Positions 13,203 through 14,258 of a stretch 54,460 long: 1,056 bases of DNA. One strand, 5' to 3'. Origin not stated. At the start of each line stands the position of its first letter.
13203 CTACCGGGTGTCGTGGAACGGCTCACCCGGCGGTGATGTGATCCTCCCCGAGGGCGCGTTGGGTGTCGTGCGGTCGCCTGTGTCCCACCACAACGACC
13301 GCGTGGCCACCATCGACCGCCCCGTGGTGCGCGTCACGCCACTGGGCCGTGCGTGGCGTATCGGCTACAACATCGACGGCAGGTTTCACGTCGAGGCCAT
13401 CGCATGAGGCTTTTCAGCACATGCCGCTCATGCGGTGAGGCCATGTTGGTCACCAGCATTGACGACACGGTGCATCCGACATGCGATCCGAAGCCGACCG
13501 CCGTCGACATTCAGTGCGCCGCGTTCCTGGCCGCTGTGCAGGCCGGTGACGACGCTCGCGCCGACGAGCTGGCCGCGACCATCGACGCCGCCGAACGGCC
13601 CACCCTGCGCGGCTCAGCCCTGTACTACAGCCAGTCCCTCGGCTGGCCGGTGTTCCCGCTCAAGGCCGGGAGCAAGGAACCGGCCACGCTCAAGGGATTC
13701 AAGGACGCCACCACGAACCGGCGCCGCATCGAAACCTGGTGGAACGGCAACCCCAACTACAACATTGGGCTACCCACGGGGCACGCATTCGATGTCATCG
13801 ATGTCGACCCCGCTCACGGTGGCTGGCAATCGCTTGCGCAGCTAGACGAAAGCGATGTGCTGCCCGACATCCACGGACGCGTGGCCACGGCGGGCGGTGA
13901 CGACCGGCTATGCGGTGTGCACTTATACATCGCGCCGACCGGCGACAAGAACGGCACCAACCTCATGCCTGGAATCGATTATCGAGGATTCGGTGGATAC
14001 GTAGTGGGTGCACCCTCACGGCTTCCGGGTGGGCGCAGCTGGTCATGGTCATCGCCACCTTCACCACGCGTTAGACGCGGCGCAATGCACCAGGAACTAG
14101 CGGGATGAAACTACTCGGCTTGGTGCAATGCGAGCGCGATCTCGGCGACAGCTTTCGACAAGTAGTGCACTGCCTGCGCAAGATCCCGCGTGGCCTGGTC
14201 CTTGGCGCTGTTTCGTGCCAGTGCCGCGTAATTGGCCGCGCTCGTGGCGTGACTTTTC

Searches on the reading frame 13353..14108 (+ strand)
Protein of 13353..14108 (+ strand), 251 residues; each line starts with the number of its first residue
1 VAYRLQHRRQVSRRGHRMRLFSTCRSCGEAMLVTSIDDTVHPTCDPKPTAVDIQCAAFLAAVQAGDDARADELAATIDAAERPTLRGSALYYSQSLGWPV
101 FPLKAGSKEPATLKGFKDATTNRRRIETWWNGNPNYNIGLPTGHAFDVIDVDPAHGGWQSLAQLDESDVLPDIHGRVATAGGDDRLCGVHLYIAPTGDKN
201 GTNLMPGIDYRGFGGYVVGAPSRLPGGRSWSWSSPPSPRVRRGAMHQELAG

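Call 13: search_protein_families(library=pfam, proteins=[window:13353-14108:+], max_evalue=0.01)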
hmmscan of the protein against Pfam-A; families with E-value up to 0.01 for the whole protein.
window:13353-14108:+ (251 aa): 1 family
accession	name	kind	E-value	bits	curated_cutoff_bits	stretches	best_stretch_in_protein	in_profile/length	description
PF09250.16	Prim-Pol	-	1.9e-31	110.1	22.8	1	89-236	1-149/158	Bifunctional DNA primase/polymerase, N-terminal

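Call 14: search_protein_families(library=phrogs, proteins=[window:13353-14108:+], max_evalue=0.001)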
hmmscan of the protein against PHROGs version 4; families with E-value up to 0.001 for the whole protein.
window:13353-14108:+ (251 aa): 6 families
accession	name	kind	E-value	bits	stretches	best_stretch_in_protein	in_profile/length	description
phrog_5852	-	DNA, RNA and nucleotide metabolism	3.1e-64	217.6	1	18-244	1-239/242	DNA polymerase/primase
phrog_1156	-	DNA, RNA and nucleotide metabolism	1.6e-17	64.4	1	97-238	24-171/855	DNA primase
phrog_5177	-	DNA, RNA and nucleotide metabolism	3.3e-14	52.8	1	72-222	7-158/876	DNA polymerase/primase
phrog_695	-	DNA, RNA and nucleotide metabolism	8.5e-10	39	1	89-235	12-159/704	DNA polymerase/primase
phrog_906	-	DNA, RNA and nucleotide metabolism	2.9e-07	30.6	1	110-234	79-230/872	DNA polymerase/primase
phrog_10729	-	DNA, RNA and nucleotide metabolism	0.00085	18.6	0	87-234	16-162/722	DNA polymerase/primase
